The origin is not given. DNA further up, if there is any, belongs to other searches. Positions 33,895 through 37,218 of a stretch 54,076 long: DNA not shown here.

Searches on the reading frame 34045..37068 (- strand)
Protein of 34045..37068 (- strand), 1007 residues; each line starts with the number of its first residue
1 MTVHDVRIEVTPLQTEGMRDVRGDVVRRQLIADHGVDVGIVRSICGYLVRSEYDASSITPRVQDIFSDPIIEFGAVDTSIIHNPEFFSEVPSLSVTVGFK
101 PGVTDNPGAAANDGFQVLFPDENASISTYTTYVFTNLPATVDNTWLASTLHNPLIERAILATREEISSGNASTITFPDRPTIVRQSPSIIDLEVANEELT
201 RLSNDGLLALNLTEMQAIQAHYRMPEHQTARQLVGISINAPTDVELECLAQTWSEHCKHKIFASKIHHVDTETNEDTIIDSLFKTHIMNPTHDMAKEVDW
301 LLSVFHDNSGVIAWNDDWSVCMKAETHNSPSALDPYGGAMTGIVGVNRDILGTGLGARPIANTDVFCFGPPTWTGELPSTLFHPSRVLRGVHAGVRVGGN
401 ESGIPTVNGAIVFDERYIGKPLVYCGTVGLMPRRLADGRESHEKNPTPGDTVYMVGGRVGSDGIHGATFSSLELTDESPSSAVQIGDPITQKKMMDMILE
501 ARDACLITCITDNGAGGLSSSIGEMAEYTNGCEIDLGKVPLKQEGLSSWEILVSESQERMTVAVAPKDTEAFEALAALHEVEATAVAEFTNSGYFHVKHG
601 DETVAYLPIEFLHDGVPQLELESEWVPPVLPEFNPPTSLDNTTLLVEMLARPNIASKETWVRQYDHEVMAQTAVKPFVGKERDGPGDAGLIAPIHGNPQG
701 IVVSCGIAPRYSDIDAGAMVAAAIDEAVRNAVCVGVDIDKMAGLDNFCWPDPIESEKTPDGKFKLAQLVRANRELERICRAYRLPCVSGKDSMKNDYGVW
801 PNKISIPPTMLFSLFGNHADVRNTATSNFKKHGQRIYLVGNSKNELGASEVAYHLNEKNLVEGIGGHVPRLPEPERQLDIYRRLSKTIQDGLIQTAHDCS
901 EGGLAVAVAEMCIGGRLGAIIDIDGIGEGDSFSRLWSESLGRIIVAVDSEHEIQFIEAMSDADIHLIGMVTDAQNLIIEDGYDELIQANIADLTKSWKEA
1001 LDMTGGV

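Call 77: search_protein_families(library=pfam, proteins=[window:34045-37068:-], max_evalue=0.0001)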
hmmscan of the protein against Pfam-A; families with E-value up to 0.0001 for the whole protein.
window:34045-37068:- (1007 aa): 3 families
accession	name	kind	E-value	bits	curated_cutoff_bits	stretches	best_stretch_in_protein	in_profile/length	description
PF02769.27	AIRS_C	-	8.8e-49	166.1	23.1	2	448-597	2-153/156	AIR synthase related protein, C-terminal domain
PF00586.29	AIRS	-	5.8e-23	81.9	24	1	307-431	2-112/112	AIR synthase related protein, N-terminal domain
PF18072.6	FGAR-AT_linker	-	5e-13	49.8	26.6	1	202-260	4-50/50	Formylglycinamide ribonucleotide amidotransferase linker domain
